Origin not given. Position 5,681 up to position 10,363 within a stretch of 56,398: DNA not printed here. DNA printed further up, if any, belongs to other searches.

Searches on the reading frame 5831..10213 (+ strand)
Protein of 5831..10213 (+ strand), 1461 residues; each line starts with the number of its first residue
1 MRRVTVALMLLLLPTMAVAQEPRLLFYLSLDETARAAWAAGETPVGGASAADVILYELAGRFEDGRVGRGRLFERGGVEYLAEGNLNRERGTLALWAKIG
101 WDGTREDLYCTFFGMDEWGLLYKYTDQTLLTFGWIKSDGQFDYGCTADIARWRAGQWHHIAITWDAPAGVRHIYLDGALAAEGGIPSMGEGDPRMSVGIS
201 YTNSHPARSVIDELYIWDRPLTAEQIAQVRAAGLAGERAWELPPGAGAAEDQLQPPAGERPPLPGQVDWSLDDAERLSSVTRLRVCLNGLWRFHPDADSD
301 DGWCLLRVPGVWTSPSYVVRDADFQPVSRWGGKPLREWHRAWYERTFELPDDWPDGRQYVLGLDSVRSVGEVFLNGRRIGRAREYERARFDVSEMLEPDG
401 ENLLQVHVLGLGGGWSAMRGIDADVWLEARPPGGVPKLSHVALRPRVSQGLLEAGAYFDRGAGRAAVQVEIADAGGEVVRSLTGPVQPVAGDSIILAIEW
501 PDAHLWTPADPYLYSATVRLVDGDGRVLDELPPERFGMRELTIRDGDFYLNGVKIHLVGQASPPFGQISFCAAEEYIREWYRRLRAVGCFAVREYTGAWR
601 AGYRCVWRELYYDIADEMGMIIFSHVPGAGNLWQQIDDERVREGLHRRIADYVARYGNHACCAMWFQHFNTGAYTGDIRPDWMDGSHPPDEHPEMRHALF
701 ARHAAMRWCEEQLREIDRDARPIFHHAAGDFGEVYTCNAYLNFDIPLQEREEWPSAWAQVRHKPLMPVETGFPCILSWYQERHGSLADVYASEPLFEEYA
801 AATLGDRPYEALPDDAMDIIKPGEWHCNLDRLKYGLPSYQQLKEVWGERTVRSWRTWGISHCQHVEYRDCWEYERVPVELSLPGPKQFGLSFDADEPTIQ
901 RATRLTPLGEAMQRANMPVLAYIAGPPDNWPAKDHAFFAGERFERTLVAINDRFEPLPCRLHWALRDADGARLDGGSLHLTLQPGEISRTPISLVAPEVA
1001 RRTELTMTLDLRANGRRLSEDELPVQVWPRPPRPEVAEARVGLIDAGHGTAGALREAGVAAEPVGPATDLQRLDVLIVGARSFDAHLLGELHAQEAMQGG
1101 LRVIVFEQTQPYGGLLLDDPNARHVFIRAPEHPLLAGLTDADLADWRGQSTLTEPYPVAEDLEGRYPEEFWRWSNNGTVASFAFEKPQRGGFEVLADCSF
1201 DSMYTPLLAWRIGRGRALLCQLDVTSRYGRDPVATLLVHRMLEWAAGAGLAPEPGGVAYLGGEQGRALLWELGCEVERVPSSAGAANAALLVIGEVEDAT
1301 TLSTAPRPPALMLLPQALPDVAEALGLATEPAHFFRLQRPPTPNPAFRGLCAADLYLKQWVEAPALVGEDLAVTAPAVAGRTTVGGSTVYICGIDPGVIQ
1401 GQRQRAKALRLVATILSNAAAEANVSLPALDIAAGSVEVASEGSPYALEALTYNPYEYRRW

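Call 38: search_protein_families(library=pfam, proteins=[window:5831-10213:+], max_evalue=0.001)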
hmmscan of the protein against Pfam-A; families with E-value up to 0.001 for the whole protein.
window:5831-10213:+ (1461 aa): 4 families
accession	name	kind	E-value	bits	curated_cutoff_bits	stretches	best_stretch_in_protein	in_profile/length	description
PF13385.13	Laminin_G_3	-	1.1e-17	65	27.6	1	81-227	9-151/151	Concanavalin A-like lectin/glucanases superfamily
PF02837.24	Glyco_hydro_2_N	-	6.6e-10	39.6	28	1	287-410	4-135/169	Glycosyl hydrolases family 2, sugar binding domain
PF22666.2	Glyco_hydro_2_N2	-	9.5e-09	36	27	1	340-408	49-117/167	Glycosyl hydrolase 2 galactose-binding domain-like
PF00703.27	Glyco_hydro_2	-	7.7e-08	33.5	23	1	465-539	36-109/109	Glycosyl hydrolases family 2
